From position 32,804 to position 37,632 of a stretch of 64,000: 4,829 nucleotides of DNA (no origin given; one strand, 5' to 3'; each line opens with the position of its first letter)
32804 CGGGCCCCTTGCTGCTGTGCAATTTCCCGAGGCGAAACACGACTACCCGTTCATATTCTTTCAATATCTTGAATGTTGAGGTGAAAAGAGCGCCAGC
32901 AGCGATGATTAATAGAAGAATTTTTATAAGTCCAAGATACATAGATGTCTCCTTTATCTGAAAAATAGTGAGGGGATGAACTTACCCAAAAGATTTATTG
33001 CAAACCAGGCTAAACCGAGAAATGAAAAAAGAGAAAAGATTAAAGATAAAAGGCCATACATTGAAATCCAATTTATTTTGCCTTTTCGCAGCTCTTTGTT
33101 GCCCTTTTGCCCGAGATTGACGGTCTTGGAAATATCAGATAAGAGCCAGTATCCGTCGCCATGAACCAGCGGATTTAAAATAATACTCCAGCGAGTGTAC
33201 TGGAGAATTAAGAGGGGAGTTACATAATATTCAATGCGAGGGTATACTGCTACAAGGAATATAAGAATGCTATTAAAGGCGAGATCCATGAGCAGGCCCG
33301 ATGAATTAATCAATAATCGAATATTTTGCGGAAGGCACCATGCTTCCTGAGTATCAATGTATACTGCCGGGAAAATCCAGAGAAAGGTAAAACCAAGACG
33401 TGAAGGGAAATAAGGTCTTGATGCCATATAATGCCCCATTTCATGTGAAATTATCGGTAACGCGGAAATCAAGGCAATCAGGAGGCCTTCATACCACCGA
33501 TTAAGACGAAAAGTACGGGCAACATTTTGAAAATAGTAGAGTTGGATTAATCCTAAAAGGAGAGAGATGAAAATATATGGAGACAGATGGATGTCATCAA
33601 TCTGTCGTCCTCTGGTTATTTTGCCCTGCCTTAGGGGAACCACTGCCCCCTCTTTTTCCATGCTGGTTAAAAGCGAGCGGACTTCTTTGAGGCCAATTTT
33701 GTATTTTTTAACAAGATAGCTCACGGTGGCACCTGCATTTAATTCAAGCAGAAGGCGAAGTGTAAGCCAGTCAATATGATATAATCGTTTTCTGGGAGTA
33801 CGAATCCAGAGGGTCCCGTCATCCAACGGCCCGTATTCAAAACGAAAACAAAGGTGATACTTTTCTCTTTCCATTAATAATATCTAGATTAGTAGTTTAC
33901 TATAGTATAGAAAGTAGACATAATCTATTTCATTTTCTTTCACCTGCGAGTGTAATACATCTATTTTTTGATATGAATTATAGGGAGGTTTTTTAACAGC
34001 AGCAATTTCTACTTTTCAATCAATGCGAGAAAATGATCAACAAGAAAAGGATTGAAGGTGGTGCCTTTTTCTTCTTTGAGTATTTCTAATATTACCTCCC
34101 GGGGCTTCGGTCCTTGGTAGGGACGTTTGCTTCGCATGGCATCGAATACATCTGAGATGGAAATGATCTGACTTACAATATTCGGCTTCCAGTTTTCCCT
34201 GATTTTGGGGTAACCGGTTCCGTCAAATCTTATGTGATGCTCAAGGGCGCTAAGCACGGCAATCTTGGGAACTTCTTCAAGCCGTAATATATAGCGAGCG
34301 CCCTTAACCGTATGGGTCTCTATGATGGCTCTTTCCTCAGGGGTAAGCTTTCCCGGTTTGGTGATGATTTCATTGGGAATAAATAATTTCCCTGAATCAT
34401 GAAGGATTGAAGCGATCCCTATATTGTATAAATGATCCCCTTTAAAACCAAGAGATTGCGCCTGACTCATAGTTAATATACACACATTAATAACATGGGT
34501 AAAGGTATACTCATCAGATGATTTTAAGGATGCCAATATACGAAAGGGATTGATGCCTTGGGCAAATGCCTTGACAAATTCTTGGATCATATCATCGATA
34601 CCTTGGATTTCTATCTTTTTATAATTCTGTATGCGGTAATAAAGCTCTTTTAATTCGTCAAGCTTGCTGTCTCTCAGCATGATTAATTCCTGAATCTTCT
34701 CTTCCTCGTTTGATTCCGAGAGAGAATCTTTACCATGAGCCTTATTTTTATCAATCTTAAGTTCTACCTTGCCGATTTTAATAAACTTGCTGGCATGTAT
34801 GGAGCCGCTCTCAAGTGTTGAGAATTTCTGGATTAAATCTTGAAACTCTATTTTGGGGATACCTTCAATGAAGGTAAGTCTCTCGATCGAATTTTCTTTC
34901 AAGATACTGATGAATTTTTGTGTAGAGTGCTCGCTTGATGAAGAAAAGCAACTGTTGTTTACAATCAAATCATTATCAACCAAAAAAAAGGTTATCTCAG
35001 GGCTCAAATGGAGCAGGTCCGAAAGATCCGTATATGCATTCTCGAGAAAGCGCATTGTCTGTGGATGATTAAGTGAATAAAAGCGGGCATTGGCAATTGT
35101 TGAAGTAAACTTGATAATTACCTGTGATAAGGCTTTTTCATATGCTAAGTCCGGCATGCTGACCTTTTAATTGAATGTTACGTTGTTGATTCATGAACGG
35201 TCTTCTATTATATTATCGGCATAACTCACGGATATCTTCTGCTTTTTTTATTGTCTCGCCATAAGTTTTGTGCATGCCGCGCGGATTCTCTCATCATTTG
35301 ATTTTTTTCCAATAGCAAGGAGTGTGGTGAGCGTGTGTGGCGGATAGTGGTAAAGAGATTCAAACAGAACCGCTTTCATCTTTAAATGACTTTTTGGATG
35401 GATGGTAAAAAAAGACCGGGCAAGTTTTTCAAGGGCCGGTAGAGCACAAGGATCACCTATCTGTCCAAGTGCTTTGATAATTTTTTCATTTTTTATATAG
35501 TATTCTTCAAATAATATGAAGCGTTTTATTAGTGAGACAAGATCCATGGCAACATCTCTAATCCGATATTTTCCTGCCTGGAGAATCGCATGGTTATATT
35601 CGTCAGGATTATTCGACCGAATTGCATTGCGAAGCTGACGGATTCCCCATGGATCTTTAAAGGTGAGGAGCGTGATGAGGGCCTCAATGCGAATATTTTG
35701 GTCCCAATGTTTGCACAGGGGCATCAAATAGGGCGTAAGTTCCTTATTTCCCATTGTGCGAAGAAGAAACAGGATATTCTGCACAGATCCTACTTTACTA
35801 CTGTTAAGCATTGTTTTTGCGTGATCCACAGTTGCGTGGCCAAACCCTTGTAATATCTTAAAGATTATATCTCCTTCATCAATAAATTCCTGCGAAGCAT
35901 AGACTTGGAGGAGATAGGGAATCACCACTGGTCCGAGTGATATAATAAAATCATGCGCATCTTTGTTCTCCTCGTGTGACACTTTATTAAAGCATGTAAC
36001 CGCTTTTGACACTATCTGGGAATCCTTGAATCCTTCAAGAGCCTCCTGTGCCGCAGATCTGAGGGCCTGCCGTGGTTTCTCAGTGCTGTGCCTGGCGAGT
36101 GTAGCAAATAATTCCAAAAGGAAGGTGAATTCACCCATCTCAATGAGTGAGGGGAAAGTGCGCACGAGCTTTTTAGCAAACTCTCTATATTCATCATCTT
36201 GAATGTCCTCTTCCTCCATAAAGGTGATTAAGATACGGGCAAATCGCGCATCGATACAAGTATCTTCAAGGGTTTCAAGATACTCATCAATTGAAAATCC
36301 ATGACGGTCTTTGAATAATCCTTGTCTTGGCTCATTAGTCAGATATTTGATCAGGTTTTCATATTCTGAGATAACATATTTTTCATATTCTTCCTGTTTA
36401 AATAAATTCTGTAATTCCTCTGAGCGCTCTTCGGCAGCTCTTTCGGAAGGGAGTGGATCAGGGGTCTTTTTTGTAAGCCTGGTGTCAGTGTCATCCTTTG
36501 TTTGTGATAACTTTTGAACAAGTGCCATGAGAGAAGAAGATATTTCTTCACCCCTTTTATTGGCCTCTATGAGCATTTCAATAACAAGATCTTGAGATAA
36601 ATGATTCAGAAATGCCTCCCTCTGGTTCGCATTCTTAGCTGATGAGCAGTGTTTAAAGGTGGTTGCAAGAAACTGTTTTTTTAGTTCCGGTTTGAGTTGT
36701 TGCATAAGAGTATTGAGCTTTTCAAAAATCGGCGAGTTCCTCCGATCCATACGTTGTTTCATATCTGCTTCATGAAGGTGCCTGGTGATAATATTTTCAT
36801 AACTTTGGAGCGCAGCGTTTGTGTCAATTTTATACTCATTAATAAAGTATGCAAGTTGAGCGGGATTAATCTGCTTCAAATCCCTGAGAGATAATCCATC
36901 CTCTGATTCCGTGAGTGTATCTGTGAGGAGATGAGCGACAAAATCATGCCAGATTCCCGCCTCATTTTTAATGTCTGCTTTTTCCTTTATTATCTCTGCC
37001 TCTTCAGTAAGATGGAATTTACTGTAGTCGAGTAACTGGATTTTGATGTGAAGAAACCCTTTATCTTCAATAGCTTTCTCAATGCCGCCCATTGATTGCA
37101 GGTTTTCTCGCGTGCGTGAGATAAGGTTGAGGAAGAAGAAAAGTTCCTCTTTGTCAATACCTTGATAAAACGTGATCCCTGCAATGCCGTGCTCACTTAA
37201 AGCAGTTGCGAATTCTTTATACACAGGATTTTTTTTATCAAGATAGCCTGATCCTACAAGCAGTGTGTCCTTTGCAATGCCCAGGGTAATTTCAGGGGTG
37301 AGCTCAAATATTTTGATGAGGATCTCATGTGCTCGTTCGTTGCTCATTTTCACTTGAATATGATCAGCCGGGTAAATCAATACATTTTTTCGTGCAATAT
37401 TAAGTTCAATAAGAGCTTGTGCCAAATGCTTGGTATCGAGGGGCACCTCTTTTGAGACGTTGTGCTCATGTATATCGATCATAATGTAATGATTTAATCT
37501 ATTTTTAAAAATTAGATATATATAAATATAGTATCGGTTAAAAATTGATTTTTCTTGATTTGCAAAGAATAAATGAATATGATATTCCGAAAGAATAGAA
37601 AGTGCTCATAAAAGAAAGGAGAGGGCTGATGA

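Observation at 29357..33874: Candidate novel peptide/protein-modification operon: RRE-M50 protease, SPFH-radical SAM/SPASM fusion, second radical SAM/SPASM, and a leaderless P/W/Y-rich repeat protein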

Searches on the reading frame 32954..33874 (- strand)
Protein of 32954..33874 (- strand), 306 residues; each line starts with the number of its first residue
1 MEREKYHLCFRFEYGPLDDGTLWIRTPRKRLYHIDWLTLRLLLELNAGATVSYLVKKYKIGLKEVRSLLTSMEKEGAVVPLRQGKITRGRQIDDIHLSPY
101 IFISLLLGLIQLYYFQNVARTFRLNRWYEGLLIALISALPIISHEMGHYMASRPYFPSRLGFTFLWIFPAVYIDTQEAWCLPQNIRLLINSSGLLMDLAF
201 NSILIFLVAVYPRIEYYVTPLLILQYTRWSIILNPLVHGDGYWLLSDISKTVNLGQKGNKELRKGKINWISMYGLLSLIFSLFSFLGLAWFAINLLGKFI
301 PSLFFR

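Call 3: search_protein_families(library=pfam, proteins=[window:32954-33874:-], max_evalue=0.1)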
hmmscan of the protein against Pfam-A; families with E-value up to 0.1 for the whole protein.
window:32954-33874:- (306 aa): 0 families

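Call 4: search_protein_families(library=ncbifam, proteins=[window:32954-33874:-], max_evalue=0.1)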
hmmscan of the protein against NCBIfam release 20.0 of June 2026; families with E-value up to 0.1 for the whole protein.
window:32954-33874:- (306 aa): 2 families
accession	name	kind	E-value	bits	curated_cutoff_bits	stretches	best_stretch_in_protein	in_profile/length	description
NF041824.1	daptide_HExxH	equivalog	2.3e-12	46.7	300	1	131-264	161-299/379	daptide biosynthesis intramembrane metalloprotease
NF058609.1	RiPP_HExxH_LiaK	equivalog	3.4e-12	46.6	225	1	88-254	47-217/246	YydH/LiaK family epipeptide maturation metalloprotease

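Call 47: search_solved_structures(query=A3, max_evalue=10, show_alignments=2)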
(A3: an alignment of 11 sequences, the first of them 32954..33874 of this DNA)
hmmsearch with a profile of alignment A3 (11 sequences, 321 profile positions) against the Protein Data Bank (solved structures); distinct sequences matched with E-value up to 10: 1.
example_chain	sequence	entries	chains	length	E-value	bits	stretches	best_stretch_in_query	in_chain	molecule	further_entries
2xvc_A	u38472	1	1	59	0.21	13.6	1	50-96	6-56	ESCRT-III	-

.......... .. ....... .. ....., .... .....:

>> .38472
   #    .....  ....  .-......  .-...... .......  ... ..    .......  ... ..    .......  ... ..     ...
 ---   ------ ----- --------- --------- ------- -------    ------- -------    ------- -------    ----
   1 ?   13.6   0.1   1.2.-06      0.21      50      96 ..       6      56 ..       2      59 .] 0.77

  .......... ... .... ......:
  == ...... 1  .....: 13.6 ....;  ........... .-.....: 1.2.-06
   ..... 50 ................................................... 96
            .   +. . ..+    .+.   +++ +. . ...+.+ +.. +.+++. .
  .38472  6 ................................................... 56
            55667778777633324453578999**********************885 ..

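Call 49: search_protein_families(library=pfam, alignment_id=A3, max_evalue=10)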
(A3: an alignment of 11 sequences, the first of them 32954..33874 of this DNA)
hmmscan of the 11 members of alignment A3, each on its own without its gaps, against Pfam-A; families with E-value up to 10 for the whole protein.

A. member 1, window:32954-33874:- (306 aa): 2 families
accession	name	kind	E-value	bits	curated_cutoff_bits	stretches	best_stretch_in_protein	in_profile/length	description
PF20112.4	DUF6502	-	0.12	11.7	27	1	46-87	116-156/268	Family of unknown function (DUF6502)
PF02163.28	Peptidase_M50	-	0.25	11.1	27.2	1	138-213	7-105/221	Peptidase family M50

B. families by the number of members that match (of 11 scanned): 10 families
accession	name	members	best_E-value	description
PF02163.28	Peptidase_M50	10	0.00043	Peptidase family M50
PF13077.11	DUF3909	3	0.037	Protein of unknown function (DUF3909)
PF12802.13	MarR_2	1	0.03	MarR family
PF01978.25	TrmB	1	0.041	Sugar-specific transcriptional regulator TrmB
PF20112.4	DUF6502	1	0.12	Family of unknown function (DUF6502)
PF02295.23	z-alpha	1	0.16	Adenosine deaminase z-alpha domain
PF00689.26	Cation_ATPase_C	1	0.2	Cation transporting ATPase, C-terminus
PF17727.6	CtsR_C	1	0.22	CtsR C-terminal dimerization domain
PF13343.11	SBP_bac_6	1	0.27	Bacterial extracellular solute-binding protein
PF20599.3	DUF6796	1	0.42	Family of unknown function (DUF6796)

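Call 53: search_protein_representatives(protein=window:32954-33874:-)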
Query: 306 residues. Proteins with E-value up to 0.001 (for the whole library): 3204; up to 1e-10: 159; up to 1e-30: 14. The best 150 are listed.
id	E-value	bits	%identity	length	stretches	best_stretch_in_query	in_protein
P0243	1.2e-84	300.8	47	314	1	2-298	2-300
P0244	3.1e-83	296.1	45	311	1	1-298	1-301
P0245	5.4e-70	252.6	39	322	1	6-300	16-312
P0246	8.1e-65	235.6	40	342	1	6-300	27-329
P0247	3.7e-59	217.0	39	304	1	11-296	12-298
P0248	1.2e-58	215.3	76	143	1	2-128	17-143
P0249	1.8e-58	214.7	39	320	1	9-302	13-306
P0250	1.9e-56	208.2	38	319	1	9-304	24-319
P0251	2.0e-54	201.5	51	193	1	126-300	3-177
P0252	1.1e-52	195.8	39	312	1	11-300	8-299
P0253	8.6e-48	179.7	36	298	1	11-297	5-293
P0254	4.4e-43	164.2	45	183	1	3-176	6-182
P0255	3.9e-34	134.8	33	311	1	11-292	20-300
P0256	1.6e-33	132.8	29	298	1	10-297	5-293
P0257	1.3e-30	123.3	62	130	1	2-97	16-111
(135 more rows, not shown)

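Call 56: find_encoding_contigs(protein=P0246, flank=6000, max_places=2)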
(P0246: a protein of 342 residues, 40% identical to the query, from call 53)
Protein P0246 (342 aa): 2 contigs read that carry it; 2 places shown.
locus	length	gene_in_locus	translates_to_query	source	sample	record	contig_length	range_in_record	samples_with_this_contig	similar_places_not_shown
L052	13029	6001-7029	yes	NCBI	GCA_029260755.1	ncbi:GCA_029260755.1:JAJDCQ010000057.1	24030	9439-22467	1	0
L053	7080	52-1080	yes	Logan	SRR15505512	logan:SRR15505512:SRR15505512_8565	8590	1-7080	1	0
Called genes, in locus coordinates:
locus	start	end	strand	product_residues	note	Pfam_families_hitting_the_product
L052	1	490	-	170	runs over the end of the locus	PF07992:Pyr_redox_2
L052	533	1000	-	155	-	PF07992:Pyr_redox_2 (weak)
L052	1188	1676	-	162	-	PF00903:Glyoxalase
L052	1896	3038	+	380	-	PF02771:Acyl-CoA_dh_N, PF02770:Acyl-CoA_dh_M, PF00441:Acyl-CoA_dh_1, PF08028:Acyl-CoA_dh_2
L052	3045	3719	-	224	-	-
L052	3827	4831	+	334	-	-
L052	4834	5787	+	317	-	-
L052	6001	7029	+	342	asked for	-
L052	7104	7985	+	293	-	PF01145:Band_7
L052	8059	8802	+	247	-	PF07228:SpoIIE (faint), PF13672:PP2C_2, PF00481:PP2C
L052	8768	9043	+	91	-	-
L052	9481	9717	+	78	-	-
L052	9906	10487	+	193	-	PF01478:Peptidase_A24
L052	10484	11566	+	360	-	PF07811:TadE (faint)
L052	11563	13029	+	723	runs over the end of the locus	PF13400:Tad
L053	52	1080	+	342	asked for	-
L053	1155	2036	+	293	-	PF01145:Band_7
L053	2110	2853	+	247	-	PF07228:SpoIIE (faint), PF13672:PP2C_2, PF00481:PP2C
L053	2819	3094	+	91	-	-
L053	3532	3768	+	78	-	-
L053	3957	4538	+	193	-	PF01478:Peptidase_A24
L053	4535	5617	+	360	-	PF07811:TadE (faint)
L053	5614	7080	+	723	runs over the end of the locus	PF13400:Tad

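Call 59: find_related_loci(query=A3, collection=metagenome_contigs, flank=6000)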
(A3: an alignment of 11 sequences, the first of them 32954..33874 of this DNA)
Query A3 (306 aa) in metagenome_contigs; peptide patterns used: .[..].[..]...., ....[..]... (x = any residue, [..] = any of these).
125 stretches matched a pattern; 5 encode a relative of the query (tblastn E <= 1e-3); 5 distinct loci.
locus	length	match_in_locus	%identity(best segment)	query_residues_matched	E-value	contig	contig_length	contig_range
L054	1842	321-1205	66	2-296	1e-141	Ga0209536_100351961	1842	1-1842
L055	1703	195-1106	64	1-304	7e-141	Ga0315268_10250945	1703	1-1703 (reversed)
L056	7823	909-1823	66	2-306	6e-128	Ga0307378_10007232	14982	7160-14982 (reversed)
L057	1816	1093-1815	67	2-242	5e-113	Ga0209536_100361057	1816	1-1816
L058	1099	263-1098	62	2-280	8e-66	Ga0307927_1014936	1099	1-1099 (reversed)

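Call 65: predict_structure(alignment_id=A5)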
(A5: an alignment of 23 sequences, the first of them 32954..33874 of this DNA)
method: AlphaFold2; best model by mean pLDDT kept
length: 306 residues; sequences in the alignment: 23
mean_pLDDT: 93.4   pTM: 0.86
mean pLDDT of the five models: 93.4, 91.9, 91.0, 90.7, 88.7
residues with pLDDT >= 90: 265; 70-90: 37; 50-70: 2; < 50: 2
segments of 3 or more residues with pLDDT < 50: none
pLDDT, mean of each block of 10 residues (from residue 1): 79 94 95 96 96 96 95 95 94 95 98 97 91 95 97 96 88 94 96 98 98 97 94 91 94 91 95 94 90 88 73
secondary structure, 60 per line:
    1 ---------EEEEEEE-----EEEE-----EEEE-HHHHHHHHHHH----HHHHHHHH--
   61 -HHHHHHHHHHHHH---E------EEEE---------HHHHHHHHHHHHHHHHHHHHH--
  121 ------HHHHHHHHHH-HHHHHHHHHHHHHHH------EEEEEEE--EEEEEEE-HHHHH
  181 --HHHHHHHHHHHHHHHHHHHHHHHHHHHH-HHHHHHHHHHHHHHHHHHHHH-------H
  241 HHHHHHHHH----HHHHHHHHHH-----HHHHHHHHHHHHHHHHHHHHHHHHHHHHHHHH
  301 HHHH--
elements in order: E10-16 E22-25 E31-34 H36-46 H51-58 H62-74 E85-88 H98-118 H127-136 H138-152 E159-165 E168-174 H176-180 H183-210 H212-232 H240-249 H254-263 H269-304

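Call 67: fold_search(model_id=the predicted structure, library=pdb)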
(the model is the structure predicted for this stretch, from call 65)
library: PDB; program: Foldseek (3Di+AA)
matches with E <= 10: 77; with E <= 0.001: 0
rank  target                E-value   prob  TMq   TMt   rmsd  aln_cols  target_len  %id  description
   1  8vpo                  2.6e-01  0.96  0.23  0.16  13.6       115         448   10  X-Ray Crystal Structure of TigE from Paramaledivibacter caminithermalis (released 2024-02-07)
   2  4q0f_C                4.8e-01  0.23  0.11  0.36   7.6        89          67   19  Crystal Structure of Thermotoga maritima FtsH Periplasmic domain (released 2015-04-01)
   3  8y41_D                5.9e-01  0.06  0.14  0.16  20.1       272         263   12  VcFadRqm, mutant protein of Fatty Acid Responsive Transcription Factor from Vibrio cholerae, in Complex with oleoyl-Co (released 2025-02-05)
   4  8b6h_DC               1.3e+00  0.07  0.13  0.10  20.5       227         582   16  Cryo-EM structure of cytochrome c oxidase dimer (complex IV) from respiratory supercomplex of Tetrahymena thermophila (released 2023-03-29)
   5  7w5z_C3               1.3e+00  0.07  0.13  0.09  20.5       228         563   17  Cryo-EM structure of Tetrahymena thermophila mitochondrial complex IV, composite dimer model (released 2022-04-06)
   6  5d80_G                1.6e+00  0.03  0.12  0.15  34.6       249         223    9  Crystal Structure of Yeast V1-ATPase in the Autoinhibited Form (released 2016-06-08)
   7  7ryy_A                1.6e+00  0.02  0.12  0.07  25.6       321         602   10  Structure of the complex of LBD-TMD part of AMPA receptor GluA2 with auxiliary subunit TARP gamma-5 bound to agonist g (released 2021-10-27)
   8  4p96_A                2.2e+00  0.03  0.15  0.17  21.9       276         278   14  FadR, Fatty Acid Responsive Transcription Factor from Vibrio cholerae (released 2015-02-04)
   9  6on4_A                2.6e+00  0.03  0.12  0.15  23.8       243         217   12  Crystal structure of the GntR-type sialoregulator NanR from Escherichia coli, in complex with sialic acid (released 2020-07-08)
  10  2knr_MODEL_1_A        2.7e+00  0.08  0.09  0.20   6.2        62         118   19  Solution structure of protein Atu0922 from A. tumefaciens. Northeast Structural Genomics Consortium target AtT (released 2009-11-03)
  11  4iqr_B                2.7e+00  0.02  0.15  0.15  22.4       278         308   12  Multi-Domain Organization of the HNF4alpha Nuclear Receptor Complex on DNA (released 2013-03-20)
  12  8q7h_B                3.1e+00  0.03  0.15  0.05  24.9       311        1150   13  Structure of CUL9-RBX1 ubiquitin E3 ligase complex in unneddylated and neddylated conformation - focused cullin dimer (released 2024-04-17)
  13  4cug_B                3.2e+00  0.23  0.18  0.14   4.0        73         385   15  Rhodothermus marinus YCFD-like ribosomal protein L16 Arginyl hydroxylase in complex substrate fragment (released 2014-04-16)
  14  4o6y_B                3.4e+00  0.04  0.16  0.20  19.9       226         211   10  Crystal Structure of Cytochrome b561 (released 2014-02-05)
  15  2x4h_A                4.0e+00  0.12  0.13  0.26  13.5        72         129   18  Crystal Structure of the hypothetical protein SSo2273 from Sulfolobus solfataricus (released 2010-07-21)
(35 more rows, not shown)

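Call 77: find_encoding_contigs(protein=P0255, flank=5000, max_places=3)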
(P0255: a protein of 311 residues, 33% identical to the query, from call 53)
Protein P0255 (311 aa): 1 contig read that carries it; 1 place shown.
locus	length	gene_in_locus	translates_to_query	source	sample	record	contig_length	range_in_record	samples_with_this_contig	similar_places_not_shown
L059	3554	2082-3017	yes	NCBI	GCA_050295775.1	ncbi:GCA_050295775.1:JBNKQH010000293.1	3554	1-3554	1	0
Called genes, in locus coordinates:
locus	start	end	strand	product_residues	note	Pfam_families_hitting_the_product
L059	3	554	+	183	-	?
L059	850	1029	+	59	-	-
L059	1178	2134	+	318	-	PF08443:RimK, PF14243:R2K_3 (weak), PF02955:GSH-S_ATP (weak)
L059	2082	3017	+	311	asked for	-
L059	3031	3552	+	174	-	?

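Call 85: search_protein_families(library=padloc, proteins=[window:32954-33874:-], max_evalue=0.001)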
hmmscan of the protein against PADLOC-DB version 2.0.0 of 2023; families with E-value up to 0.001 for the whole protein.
window:32954-33874:- (306 aa): 0 families

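Call 101: search_protein_families(library=pfam, proteins=[L059:3031-3552:+, L052:8768-9043:+, L052:9481-9717:+], max_evalue=0.01)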
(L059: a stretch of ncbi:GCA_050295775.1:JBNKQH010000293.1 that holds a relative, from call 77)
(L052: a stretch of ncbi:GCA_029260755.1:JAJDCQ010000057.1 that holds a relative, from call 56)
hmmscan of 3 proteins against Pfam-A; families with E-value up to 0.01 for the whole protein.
L059:3031-3552:+ (174 aa): 2 families
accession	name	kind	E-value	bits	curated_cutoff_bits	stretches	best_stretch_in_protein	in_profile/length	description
PF18921.5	Cyanophycin_syn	-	0.0038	17.6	27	0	130-173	4-47/115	Cyanophycin synthase-like N-terminal domain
PF21588.3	AP5B1_middle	-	0.0066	16.3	24.5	1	10-157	164-303/367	AP5B1, middle domain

L052:8768-9043:+ (91 aa): 0 families

L052:9481-9717:+ (78 aa): 1 family
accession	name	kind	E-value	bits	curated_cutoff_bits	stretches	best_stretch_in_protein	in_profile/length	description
PF04964.19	Flp_Fap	-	0.00053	20.2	32.2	1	25-51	10-36/46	Flp/Fap pilin component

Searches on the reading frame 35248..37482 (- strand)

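Call 88: search_protein_families(library=pfam, proteins=[window:35248-37482:-], max_evalue=0.001)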
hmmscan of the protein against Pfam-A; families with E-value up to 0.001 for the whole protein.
window:35248-37482:- (744 aa): 2 families
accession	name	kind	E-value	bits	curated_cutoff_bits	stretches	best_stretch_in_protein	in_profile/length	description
PF13646.12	HEAT_2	-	2.2e-10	41.1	27.7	1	569-636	19-86/88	HEAT repeats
PF03130.22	HEAT_PBS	-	0.00057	20.6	20.9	0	668-688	5-25/27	PBS lyase HEAT-like repeat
